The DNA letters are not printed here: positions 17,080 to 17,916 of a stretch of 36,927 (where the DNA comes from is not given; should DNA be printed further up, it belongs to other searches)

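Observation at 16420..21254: One 4-TM sensor module is wired to two different outputs (a LytS-type kinase and a PP2C phosphatase) in the same locus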

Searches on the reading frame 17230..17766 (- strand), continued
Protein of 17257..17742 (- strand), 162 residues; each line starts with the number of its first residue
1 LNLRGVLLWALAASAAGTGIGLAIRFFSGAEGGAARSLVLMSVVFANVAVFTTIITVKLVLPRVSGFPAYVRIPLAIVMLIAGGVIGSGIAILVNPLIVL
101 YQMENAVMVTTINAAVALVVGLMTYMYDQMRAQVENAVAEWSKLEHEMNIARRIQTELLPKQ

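Call 78: search_solved_structures(query=A4, max_evalue=0.3, show_alignments=2)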
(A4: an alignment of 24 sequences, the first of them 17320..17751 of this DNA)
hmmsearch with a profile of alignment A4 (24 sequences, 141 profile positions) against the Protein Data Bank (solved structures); distinct sequences matched with E-value up to 0.3: 9.
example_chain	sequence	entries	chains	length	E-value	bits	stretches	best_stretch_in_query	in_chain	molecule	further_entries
6b2a_A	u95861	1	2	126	0.19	15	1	45-96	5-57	Fluoride ion transporter CrcB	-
6b2d_A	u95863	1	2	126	0.19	15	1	45-96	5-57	Fluoride ion transporter CrcB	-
6bx5_A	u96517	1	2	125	0.25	14.5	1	45-96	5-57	Putative fluoride ion transporter CrcB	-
7kk8_A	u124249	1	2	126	0.26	14.5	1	45-96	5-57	Putative fluoride ion transporter CrcB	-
7kka_A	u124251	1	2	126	0.26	14.5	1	45-96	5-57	Putative fluoride ion transporter CrcB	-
7kkb_A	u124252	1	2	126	0.26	14.5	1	45-96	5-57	Putative fluoride ion transporter CrcB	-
6b24_A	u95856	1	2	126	0.26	14.5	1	45-96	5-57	Fluoride ion transporter CrcB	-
6b2b_A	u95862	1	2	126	0.26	14.5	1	45-96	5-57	Fluoride ion transporter CrcB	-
6bx4_A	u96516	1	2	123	0.27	14.4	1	45-96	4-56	Fluoride ion transporter CrcB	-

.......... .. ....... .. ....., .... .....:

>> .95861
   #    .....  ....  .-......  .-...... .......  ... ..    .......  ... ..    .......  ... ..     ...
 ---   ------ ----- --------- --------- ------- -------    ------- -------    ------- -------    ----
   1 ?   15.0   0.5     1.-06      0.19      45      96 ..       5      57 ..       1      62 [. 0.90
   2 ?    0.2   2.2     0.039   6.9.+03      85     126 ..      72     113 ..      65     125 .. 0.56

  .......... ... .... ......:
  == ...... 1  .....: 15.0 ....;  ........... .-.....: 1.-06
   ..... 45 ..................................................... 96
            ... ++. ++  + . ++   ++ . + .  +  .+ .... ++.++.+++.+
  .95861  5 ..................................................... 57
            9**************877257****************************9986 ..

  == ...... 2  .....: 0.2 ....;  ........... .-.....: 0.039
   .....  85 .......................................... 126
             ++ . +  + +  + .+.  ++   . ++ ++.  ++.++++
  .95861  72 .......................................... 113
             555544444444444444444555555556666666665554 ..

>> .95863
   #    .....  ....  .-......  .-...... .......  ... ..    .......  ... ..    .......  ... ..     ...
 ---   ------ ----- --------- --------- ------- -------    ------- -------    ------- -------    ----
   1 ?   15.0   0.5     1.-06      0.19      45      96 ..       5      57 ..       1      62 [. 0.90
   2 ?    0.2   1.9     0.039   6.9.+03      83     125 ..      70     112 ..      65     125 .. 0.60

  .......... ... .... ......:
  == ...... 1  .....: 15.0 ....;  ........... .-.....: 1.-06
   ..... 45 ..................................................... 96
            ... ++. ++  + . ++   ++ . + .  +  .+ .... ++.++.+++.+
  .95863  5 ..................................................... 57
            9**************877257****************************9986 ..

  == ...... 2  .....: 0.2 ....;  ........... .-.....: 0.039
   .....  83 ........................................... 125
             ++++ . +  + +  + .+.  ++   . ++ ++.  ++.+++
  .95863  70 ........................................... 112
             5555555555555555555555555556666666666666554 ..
